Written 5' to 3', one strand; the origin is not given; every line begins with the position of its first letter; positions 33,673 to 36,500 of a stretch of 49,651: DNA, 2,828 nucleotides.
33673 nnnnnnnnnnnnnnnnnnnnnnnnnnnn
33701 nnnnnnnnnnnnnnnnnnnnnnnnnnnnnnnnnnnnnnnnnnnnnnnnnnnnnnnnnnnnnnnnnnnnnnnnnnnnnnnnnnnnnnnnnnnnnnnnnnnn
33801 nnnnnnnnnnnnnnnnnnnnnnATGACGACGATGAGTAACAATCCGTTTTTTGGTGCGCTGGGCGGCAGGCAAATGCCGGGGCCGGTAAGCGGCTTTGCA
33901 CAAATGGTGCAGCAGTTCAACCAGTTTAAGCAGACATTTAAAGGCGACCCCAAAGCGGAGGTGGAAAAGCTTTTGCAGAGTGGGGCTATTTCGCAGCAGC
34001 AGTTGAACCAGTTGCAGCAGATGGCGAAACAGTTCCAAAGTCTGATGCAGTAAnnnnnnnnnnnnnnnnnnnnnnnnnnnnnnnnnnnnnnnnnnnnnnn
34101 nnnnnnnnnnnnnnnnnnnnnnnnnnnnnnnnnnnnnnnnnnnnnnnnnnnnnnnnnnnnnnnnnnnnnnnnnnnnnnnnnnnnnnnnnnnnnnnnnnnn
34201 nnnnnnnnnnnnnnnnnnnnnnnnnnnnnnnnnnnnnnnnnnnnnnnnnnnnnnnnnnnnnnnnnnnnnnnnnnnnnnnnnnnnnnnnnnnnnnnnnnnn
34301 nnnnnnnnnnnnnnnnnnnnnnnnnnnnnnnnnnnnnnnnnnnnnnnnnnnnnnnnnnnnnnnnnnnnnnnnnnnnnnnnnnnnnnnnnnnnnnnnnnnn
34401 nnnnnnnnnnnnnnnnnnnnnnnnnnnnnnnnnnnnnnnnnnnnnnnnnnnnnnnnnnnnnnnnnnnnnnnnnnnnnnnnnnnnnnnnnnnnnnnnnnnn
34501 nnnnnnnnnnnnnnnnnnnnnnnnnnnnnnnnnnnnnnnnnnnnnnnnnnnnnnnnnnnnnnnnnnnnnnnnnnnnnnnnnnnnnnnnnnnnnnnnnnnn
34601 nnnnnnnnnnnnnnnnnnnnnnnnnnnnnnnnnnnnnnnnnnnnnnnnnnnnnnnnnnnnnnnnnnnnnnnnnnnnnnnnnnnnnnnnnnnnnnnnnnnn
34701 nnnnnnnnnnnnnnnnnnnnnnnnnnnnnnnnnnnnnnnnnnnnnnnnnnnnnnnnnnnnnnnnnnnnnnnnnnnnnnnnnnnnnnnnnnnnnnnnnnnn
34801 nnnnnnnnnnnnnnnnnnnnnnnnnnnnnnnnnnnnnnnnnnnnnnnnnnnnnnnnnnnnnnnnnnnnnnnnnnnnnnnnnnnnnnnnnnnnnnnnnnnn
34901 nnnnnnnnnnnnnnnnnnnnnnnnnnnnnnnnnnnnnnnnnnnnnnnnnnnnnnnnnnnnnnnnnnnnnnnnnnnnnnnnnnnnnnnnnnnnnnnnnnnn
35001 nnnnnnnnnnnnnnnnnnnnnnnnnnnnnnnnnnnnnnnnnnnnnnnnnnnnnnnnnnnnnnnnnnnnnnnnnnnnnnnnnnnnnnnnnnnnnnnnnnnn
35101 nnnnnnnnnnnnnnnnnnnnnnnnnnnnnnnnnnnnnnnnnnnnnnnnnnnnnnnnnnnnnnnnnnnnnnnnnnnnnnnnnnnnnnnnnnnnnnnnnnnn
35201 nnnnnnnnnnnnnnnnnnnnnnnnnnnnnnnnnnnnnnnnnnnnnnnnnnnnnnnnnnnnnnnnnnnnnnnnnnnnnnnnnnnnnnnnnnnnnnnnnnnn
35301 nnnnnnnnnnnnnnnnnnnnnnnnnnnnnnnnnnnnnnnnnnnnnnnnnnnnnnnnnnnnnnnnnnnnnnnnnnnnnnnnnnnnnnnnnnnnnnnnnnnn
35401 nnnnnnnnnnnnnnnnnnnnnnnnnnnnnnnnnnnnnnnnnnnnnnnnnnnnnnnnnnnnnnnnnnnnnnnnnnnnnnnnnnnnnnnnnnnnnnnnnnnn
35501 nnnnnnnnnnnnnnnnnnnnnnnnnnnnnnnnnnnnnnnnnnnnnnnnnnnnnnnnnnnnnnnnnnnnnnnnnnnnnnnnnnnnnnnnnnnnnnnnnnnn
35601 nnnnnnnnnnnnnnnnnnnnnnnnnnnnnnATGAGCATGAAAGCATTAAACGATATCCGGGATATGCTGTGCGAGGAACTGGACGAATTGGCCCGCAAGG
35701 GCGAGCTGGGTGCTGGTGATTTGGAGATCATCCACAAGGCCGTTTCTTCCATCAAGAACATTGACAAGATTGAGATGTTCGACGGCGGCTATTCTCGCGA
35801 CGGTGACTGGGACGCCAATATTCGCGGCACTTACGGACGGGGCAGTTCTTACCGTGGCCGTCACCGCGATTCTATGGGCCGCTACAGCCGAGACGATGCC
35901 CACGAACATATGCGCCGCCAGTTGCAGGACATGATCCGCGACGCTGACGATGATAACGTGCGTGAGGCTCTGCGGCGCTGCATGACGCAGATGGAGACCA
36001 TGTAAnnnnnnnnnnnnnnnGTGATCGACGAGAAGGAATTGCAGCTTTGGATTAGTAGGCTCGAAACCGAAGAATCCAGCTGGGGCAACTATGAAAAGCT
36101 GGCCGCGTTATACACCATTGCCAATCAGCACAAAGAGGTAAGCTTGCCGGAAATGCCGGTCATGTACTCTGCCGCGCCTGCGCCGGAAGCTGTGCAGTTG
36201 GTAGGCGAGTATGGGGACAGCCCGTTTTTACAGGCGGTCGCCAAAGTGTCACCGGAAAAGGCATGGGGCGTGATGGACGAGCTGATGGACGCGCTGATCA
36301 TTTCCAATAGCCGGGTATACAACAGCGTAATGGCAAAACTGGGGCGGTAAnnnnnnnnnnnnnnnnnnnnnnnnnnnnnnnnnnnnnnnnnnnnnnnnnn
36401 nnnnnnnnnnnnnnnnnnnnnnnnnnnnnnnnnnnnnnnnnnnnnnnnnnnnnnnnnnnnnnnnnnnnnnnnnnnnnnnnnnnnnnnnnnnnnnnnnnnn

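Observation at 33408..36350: Seven-gene cassette of compositionally odd, domain-less proteins between the lysis genes and attP: best candidate for an undescribed system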

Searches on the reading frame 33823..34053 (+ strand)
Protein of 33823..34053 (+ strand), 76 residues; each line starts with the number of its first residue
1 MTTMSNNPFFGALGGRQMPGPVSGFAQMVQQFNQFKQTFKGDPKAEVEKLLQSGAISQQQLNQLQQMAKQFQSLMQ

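Call 3: search_protein_families(library=pfam, proteins=[window:33823-34053:+], max_evalue=1)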
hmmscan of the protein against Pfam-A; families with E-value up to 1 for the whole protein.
window:33823-34053:+ (76 aa): 2 families
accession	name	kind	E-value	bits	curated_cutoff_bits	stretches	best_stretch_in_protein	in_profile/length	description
PF03965.22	Penicillinase_R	-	0.057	14.2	22.6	1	33-69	78-114/115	Penicillinase repressor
PF21934.1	Yop-YscD_ppl_3rd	-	0.071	13.3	24.3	1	53-72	31-50/64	YscD/CdsD-like Bon-like domain 3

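Call 4: search_protein_families(library=phrogs, proteins=[window:33823-34053:+], max_evalue=0.1)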
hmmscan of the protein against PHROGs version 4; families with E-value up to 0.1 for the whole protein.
window:33823-34053:+ (76 aa): 2 families
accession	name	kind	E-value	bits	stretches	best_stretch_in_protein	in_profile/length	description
phrog_22984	-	unknown function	1.6e-21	77.5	1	6-75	2-65/74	-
phrog_3520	-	unknown function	0.012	15.7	1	22-74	236-286/439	-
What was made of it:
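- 33832..34053 (+): g2: 73-aa Q-rich helical protein. phrog_22984 (call 4).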

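Call 17: search_protein_families(library=ncbifam, proteins=[window:33823-34053:+], max_evalue=1)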
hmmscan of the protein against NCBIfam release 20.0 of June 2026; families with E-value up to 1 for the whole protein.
window:33823-34053:+ (76 aa): 1 family
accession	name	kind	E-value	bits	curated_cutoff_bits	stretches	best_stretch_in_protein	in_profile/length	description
NF050014.1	HpsJ_like_B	equivalog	0.033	13.9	260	1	26-75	141-192/254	hormogonium polysaccharide biosynthesis protein HpsJ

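Call 60: search_protein_families(library=padloc, proteins=[window:33823-34053:+], max_evalue=0.01)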
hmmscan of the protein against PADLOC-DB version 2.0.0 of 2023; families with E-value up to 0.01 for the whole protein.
window:33823-34053:+ (76 aa): 0 families

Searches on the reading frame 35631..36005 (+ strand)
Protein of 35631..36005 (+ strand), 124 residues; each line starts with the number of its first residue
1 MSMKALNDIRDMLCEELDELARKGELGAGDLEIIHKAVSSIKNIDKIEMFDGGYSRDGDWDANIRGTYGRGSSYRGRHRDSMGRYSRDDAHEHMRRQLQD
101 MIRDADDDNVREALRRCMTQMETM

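Call 3: search_protein_families(library=pfam, proteins=[window:35631-36005:+], max_evalue=1)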
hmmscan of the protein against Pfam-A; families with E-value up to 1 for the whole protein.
window:35631-36005:+ (124 aa): 2 families
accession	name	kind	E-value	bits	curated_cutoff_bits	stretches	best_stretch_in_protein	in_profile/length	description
PF08103.16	Antimicrobial_8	-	0.00088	19.7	21.4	1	31-44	3-16/17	Uperin family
PF21834.1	DUF6894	-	0.3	11.7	24.1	1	78-109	12-45/69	Domain of unknown function (DUF6894)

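Call 4: search_protein_families(library=phrogs, proteins=[window:35631-36005:+], max_evalue=0.1)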
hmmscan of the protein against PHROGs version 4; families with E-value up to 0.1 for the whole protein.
window:35631-36005:+ (124 aa): 1 family
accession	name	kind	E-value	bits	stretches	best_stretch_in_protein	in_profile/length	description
phrog_28802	-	unknown function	6.3e-09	37.3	1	9-90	5-86/190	-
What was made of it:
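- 35631..36005 (+): g6: helical hairpin, R/G/S/Y/D-rich disordered centre with an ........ motif, C-terminal helix. phrog_28802 (call 4).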

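Call 17: search_protein_families(library=ncbifam, proteins=[window:35631-36005:+], max_evalue=1)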
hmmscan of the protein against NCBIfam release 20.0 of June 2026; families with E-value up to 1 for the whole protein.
window:35631-36005:+ (124 aa): 1 family
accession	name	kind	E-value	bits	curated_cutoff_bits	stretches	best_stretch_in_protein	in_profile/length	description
TIGR02989.1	Sig-70_gvs1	subfamily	0.0042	17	124.55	1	73-122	67-112/158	RNA polymerase sigma-70 factor, Rhodopirellula/Verrucomicrobium family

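Call 60: search_protein_families(library=padloc, proteins=[window:35631-36005:+], max_evalue=0.01)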
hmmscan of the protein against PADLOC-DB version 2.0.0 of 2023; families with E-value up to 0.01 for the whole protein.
window:35631-36005:+ (124 aa): 0 families

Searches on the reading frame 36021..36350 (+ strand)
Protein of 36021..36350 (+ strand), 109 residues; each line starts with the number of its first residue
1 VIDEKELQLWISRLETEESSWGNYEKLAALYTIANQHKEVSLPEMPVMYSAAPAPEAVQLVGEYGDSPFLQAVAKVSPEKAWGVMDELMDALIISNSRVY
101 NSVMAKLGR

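Call 3: search_protein_families(library=pfam, proteins=[window:36021-36350:+], max_evalue=1)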
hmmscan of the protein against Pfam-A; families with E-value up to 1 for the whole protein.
window:36021-36350:+ (109 aa): 0 families

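Call 4: search_protein_families(library=phrogs, proteins=[window:36021-36350:+], max_evalue=0.1)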
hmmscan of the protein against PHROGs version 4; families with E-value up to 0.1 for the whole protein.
window:36021-36350:+ (109 aa): 0 families

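Call 17: search_protein_families(library=ncbifam, proteins=[window:36021-36350:+], max_evalue=1)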
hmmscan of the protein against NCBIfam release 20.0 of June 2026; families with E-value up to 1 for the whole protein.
window:36021-36350:+ (109 aa): 1 family
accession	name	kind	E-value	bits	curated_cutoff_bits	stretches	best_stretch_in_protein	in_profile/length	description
TIGR04465.1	ArgArg_F420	equivalog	0.17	10.9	470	1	28-72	191-236/364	F420-dependent hydroxymycolic acid dehydrogenase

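Call 60: search_protein_families(library=padloc, proteins=[window:36021-36350:+], max_evalue=0.01)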
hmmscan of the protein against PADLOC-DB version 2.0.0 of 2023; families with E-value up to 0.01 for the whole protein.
window:36021-36350:+ (109 aa): 0 families

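Call 93: find_encoding_contigs(protein=window:36021-36350:+, flank=10000, max_places=4)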
Protein window:36021-36350:+ (109 aa): 24 contigs read that carry it; 4 places shown.
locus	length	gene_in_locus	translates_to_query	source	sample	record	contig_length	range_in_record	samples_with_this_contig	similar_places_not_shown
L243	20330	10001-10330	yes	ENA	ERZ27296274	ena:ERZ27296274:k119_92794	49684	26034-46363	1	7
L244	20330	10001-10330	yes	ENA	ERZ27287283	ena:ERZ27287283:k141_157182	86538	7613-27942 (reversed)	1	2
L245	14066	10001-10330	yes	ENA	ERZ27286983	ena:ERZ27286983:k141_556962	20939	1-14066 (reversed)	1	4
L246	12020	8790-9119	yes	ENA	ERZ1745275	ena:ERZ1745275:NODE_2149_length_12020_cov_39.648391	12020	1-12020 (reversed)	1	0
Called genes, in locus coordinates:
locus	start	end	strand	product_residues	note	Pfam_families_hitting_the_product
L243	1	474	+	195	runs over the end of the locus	-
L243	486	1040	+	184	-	-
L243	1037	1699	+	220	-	-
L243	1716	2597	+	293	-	-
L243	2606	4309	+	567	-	PF00149:Metallophos (weak)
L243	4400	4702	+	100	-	-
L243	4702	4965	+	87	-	PF16938:Phage_holin_Dp1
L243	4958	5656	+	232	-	PF01520:Amidase_3, PF05036:SPOR (faint)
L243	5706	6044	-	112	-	PF01381:HTH_3 (weak)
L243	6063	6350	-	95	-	-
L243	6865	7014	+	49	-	-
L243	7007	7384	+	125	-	-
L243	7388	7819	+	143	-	-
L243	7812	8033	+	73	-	-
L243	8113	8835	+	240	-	-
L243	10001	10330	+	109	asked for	-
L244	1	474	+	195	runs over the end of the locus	-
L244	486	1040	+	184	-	-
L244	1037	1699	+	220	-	-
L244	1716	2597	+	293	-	-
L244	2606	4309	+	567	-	PF00149:Metallophos (weak)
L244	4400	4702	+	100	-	-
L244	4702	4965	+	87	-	PF16938:Phage_holin_Dp1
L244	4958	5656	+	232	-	PF01520:Amidase_3, PF05036:SPOR (faint)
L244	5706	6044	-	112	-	PF01381:HTH_3 (weak)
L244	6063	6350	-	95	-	-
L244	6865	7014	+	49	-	-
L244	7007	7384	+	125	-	-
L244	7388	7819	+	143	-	-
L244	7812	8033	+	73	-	-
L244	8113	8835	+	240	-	-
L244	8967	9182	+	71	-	-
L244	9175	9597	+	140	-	-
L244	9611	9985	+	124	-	-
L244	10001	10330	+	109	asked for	-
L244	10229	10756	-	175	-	-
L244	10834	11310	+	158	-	PF06695:Sm_multidrug_ex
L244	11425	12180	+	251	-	-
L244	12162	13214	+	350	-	PF00300:His_Phos_1, PF00583:Acetyltransf_1 (weak)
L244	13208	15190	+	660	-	PF08497:Radical_SAM_N, PF04055:Radical_SAM (weak), PF11842:DUF3362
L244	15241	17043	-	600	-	-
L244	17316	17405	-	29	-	-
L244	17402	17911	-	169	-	PF07930:DAP_B (faint)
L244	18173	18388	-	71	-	-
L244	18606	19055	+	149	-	PF05848:CtsR, PF17727:CtsR_C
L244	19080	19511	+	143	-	PF02151:UVR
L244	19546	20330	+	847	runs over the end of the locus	PF02861:Clp_N, PF00004:AAA, PF13191:AAA_16 (weak), PF23569:NBD_SMAX1, PF17871:AAA_lid_9, PF07724:AAA_2, PF07728:AAA_5, PF10431:ClpB_D2-small, +11 more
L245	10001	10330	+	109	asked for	-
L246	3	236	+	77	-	?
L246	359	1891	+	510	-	PF02541:Ppx-GppA, PF21447:Ppx-GppA_III, PF01966:HD (weak)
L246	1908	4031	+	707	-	PF13089:PP_kinase_N, PF02503:PP_kinase, PF17941:PP_kinase_C_1, PF13091:PLDc_2 (faint), PF13090:PP_kinase_C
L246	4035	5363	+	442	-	PF01637:ATPase_2 (weak), PF13175:AAA_15, PF13304:AAA_21, PF08220:HTH_DeoR (weak), PF00455:DeoRC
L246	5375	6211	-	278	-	PF08011:PDDEXK_9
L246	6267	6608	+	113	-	-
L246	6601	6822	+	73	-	-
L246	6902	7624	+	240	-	-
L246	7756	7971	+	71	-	-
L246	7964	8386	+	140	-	-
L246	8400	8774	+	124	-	-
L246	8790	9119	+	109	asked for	-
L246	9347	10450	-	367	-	PF24460:DUF7575 (faint), PF00589:Phage_integrase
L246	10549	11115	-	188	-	PF01381:HTH_3 (weak)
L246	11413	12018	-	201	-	?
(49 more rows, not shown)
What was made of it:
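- One contig (L246) keeps the module plus integrase next to host genes, as if retained in a remnant (call 93).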

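Call 94: list_cluster_members(proteins=[L244:13208-15190:+, L244:18606-19055:+, L244:12162-13214:+, L244:11425-12180:+])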
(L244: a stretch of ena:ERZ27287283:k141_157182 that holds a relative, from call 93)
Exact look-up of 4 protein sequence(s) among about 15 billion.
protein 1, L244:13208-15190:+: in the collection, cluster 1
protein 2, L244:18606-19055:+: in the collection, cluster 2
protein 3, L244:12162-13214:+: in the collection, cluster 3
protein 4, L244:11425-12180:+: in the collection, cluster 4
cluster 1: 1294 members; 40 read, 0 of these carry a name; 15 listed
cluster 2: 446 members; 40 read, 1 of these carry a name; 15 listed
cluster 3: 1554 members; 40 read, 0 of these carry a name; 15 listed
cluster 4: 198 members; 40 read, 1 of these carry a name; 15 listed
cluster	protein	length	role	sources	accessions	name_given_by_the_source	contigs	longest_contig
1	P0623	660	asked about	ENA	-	-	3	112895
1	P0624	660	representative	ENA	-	-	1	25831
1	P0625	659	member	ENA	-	-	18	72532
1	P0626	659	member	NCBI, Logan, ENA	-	-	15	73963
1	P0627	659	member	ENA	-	-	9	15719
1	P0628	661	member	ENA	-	-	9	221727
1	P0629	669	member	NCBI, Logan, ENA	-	-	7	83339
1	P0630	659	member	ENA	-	-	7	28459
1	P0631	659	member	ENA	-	-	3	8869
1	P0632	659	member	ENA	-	-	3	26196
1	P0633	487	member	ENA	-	-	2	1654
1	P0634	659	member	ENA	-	-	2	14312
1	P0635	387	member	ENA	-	-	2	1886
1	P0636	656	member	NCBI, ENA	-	-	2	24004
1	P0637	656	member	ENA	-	-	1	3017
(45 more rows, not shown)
